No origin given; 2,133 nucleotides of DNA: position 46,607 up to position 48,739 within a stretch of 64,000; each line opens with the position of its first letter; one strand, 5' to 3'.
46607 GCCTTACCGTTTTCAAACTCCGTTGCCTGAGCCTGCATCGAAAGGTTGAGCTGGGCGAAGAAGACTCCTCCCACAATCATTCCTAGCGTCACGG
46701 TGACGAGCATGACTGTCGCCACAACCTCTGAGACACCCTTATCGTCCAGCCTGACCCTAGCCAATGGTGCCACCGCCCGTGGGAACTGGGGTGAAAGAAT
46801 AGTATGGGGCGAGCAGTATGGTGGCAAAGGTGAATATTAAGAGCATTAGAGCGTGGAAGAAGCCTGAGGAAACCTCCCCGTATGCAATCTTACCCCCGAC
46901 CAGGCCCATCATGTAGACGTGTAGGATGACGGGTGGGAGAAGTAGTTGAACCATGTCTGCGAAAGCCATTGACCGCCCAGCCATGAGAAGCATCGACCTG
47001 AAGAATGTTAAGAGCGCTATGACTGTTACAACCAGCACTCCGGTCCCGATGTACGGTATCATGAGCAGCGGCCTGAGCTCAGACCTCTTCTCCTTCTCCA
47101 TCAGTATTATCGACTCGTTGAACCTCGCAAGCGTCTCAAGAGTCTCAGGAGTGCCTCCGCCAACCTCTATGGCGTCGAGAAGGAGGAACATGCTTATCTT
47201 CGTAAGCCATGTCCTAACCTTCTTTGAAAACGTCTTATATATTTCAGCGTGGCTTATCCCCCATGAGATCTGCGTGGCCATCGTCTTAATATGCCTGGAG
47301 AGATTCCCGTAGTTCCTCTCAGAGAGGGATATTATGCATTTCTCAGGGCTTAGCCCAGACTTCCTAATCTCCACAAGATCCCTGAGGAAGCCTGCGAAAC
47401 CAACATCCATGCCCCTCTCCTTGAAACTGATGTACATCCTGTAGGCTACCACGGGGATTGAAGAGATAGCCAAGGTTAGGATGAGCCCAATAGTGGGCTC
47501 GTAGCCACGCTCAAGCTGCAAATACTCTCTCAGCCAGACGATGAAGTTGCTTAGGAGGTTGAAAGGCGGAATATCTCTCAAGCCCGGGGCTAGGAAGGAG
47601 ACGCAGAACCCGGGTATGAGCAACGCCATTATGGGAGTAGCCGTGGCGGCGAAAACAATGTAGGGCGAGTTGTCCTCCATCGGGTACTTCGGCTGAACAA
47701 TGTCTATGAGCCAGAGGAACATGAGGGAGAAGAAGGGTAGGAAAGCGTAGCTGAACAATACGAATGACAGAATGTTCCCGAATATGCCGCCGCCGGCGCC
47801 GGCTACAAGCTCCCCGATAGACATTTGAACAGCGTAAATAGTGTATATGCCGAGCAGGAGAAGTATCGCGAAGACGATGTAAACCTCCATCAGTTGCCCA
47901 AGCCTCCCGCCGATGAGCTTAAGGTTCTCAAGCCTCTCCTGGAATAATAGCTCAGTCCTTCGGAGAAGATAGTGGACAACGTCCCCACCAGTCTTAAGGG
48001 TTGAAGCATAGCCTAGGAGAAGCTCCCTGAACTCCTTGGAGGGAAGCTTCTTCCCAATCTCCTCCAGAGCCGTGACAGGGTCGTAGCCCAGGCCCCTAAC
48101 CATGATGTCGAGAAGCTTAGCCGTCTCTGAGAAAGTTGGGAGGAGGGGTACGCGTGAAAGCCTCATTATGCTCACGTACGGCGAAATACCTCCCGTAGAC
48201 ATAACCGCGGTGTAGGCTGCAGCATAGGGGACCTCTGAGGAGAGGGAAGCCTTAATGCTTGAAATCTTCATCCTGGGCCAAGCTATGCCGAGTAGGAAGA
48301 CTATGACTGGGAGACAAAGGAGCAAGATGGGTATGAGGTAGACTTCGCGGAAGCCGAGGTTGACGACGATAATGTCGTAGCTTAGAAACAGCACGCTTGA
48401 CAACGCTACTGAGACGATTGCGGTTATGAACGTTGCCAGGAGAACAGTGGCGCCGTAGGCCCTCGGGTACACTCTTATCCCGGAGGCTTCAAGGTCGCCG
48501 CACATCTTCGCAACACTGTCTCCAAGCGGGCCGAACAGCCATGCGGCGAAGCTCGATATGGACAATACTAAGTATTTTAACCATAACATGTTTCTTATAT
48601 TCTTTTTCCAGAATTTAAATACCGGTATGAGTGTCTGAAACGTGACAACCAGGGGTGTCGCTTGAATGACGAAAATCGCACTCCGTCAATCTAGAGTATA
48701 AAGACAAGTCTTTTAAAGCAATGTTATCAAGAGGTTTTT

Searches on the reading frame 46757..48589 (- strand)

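Call 8: search_protein_families(library=pfam, proteins=[window:46757-48589:-], max_evalue=0.0001)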
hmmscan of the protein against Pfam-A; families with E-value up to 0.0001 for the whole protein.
window:46757-48589:- (610 aa): 1 family
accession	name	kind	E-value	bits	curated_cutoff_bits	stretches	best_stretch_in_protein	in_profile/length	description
PF00482.28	T2SSF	-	4.1e-21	75.7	25.2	2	401-527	1-124/125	Type II secretion system (T2SS), protein F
